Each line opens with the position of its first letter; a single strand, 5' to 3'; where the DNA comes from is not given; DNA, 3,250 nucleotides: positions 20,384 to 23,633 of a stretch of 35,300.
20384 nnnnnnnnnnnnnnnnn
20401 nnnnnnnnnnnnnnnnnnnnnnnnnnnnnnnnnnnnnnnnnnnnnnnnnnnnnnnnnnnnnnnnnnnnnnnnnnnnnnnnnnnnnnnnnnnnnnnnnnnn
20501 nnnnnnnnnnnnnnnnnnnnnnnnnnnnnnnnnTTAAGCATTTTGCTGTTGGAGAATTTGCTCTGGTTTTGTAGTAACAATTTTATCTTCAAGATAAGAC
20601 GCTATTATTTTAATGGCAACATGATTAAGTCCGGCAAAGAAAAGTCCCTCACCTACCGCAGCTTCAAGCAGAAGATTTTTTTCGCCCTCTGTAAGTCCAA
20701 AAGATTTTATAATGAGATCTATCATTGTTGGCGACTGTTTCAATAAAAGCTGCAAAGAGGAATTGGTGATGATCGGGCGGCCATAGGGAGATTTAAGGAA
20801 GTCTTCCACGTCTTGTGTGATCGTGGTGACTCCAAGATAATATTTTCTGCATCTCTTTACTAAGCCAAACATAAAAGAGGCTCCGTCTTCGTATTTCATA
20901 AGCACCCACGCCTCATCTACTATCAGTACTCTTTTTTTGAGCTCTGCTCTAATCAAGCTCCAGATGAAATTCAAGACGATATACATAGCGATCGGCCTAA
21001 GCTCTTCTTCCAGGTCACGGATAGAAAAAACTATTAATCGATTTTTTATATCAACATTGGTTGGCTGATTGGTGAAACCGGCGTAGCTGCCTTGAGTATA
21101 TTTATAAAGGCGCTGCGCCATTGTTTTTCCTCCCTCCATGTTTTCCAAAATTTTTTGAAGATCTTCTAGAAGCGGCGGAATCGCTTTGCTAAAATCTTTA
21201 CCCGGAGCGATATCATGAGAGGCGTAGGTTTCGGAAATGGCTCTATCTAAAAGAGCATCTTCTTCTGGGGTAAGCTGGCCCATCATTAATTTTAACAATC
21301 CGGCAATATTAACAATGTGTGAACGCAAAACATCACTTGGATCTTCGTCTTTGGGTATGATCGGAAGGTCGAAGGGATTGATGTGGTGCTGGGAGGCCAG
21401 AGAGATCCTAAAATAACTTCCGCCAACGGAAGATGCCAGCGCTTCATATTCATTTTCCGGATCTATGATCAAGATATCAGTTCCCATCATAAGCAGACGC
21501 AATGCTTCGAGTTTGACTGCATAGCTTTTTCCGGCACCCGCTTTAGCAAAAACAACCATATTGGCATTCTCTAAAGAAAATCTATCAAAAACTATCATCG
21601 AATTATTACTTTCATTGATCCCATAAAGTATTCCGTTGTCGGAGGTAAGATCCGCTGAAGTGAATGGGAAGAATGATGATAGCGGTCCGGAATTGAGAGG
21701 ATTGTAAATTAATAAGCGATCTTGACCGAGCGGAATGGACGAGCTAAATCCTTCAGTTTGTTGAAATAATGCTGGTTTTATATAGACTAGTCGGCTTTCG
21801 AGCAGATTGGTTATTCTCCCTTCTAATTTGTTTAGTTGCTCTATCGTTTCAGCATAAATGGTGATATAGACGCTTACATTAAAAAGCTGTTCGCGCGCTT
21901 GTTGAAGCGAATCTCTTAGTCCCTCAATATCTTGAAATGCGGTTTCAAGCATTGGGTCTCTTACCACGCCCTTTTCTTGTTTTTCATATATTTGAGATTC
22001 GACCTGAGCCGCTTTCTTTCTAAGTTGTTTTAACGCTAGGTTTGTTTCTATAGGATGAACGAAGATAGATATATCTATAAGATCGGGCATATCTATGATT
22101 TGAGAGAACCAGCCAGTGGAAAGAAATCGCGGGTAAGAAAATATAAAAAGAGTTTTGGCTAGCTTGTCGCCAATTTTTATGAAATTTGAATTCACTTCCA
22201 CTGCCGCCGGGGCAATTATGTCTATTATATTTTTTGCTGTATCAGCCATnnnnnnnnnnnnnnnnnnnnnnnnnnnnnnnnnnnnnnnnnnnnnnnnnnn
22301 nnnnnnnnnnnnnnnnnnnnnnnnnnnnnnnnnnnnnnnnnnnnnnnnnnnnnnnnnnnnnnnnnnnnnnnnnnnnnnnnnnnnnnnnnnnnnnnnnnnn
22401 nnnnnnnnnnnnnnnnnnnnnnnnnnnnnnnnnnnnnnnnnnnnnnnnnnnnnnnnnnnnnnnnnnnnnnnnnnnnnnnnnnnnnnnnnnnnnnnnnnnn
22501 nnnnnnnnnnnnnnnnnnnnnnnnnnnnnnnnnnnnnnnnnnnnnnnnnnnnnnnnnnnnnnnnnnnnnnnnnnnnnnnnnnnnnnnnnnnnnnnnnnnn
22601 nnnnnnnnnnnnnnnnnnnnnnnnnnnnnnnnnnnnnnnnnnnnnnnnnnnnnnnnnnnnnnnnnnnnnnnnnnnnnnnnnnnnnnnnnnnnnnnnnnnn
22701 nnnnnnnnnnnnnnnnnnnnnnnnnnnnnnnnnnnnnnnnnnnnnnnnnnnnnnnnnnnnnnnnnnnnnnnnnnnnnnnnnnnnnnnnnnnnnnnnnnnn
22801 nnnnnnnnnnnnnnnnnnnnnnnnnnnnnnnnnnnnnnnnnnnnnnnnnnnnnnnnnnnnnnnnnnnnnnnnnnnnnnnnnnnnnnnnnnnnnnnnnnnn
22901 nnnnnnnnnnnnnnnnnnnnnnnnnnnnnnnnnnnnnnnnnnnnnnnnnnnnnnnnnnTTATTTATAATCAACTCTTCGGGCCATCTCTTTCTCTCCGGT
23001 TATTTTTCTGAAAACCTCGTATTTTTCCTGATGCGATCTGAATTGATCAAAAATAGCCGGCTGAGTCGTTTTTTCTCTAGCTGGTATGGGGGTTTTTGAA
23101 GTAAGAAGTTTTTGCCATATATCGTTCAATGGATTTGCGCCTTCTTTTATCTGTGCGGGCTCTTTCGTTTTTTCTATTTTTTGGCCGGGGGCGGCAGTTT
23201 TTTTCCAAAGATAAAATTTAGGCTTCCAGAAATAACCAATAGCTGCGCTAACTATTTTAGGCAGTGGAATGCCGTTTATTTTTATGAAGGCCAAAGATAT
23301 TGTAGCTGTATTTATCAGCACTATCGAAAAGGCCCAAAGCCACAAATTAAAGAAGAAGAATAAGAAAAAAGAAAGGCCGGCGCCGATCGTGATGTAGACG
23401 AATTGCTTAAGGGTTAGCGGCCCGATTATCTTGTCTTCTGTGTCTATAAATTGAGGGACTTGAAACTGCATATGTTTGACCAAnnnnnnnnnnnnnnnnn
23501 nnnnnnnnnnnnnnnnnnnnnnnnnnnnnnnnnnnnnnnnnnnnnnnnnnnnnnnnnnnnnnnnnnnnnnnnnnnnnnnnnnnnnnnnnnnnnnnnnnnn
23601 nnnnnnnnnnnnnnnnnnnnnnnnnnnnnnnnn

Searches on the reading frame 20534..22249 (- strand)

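Call 46: search_protein_families(library=pfam, proteins=[window:20534-22249:-])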
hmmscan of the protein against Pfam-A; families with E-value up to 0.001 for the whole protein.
window:20534-22249:- (571 aa): 3 families
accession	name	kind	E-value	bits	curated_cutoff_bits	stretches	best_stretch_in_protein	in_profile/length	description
PF19044.6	P-loop_TraG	-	3.1e-25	89.1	25.8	1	225-529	26-344/413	TraG P-loop domain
PF12846.13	AAA_10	-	1e-11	45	27.5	1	228-488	21-290/362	AAA-like domain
PF01935.23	DUF87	-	2.6e-09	37.9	23.2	1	231-342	26-124/220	Helicase HerA, central domain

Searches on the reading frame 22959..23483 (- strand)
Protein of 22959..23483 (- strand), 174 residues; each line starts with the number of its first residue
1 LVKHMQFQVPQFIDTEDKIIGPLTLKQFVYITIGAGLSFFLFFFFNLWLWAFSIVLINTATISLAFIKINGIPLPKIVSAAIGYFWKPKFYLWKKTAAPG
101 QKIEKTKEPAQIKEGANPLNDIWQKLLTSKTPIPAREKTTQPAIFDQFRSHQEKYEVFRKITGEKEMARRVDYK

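Call 52: search_protein_families(library=pfam, proteins=[window:22959-23483:-], max_evalue=0.01)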
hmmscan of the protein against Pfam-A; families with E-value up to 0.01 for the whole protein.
window:22959-23483:- (174 aa): 1 family
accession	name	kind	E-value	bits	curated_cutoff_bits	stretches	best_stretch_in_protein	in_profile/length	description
PF12666.12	PrgI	-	7.9e-10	39.6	27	1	9-89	2-87/91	PrgI family protein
